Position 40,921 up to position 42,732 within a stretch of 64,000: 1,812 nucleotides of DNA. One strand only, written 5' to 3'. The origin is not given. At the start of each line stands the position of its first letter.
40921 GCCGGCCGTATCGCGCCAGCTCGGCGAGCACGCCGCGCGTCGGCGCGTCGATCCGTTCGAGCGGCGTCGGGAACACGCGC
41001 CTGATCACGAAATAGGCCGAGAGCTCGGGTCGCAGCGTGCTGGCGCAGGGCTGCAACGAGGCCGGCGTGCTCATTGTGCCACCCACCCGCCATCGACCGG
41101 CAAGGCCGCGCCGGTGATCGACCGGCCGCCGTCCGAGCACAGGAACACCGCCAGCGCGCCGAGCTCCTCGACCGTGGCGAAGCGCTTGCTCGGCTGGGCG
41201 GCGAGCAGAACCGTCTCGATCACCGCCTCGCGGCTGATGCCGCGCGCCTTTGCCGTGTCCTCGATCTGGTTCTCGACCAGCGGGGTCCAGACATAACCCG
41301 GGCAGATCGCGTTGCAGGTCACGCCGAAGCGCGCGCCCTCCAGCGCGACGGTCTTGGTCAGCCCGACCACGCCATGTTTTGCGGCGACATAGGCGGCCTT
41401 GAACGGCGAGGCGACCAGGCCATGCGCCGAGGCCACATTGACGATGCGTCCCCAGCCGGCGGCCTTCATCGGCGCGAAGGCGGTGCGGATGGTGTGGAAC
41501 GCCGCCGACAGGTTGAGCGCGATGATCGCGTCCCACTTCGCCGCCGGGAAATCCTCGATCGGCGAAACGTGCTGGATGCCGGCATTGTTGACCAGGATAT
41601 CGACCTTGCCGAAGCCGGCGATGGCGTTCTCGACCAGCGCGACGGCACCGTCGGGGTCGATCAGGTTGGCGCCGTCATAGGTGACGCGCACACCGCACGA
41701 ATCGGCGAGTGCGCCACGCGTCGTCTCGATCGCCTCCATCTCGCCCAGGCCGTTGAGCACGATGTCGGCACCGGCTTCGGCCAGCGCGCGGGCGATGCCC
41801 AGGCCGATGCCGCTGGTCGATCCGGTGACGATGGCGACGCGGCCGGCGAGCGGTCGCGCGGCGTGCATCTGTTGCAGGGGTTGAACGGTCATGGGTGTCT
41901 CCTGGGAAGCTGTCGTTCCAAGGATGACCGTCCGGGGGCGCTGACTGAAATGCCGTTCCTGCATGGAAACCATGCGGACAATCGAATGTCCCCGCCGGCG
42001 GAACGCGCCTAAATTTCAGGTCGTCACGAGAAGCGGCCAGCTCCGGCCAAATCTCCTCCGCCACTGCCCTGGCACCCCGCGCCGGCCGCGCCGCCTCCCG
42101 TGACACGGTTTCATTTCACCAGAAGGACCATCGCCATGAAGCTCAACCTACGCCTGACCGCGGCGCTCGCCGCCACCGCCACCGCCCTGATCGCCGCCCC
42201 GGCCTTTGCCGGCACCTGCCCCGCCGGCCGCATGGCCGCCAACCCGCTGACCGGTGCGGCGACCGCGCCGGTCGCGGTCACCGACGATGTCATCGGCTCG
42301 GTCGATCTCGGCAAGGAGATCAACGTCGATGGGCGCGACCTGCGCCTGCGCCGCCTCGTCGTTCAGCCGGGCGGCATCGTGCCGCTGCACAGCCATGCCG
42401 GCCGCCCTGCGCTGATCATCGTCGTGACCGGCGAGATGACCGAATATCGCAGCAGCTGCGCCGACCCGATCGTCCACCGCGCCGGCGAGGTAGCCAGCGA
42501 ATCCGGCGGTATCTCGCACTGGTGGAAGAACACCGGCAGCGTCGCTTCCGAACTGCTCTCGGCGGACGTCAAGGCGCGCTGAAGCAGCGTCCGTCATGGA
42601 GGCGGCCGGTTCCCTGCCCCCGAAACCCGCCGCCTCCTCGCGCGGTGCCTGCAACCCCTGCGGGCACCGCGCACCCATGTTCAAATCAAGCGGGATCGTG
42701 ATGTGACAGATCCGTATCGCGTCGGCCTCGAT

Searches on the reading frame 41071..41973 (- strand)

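Call 33: search_protein_families(library=pfam, proteins=[window:41071-41973:-], max_evalue=0.001)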
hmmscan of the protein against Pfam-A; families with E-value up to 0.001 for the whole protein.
window:41071-41973:- (300 aa): 4 families
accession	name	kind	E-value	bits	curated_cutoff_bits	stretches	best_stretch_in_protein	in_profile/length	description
PF00106.31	adh_short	-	1.6e-51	175.1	26.6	1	45-239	1-193/195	short chain dehydrogenase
PF13561.12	adh_short_C2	-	4.7e-51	174.1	27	1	53-297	5-235/236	Enoyl-(Acyl carrier protein) reductase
PF08659.16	KR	-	6.5e-08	33.1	22.6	1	48-200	4-154/180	KR domain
PF23441.1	SDR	-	4.1e-06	26.8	27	1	41-246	4-212/258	SDR-like rossmann domain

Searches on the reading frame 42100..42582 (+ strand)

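Call 33: search_protein_families(library=pfam, proteins=[window:42100-42582:+], max_evalue=0.001)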
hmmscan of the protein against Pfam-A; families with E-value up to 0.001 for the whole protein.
window:42100-42582:+ (160 aa): 2 families
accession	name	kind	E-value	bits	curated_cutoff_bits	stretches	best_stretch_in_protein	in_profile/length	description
PF07883.17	Cupin_2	-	4.5e-08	33.1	27.2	1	86-154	3-68/70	Cupin domain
PF00190.28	Cupin_1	-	0.00026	21.1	22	1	84-156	36-114/151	Cupin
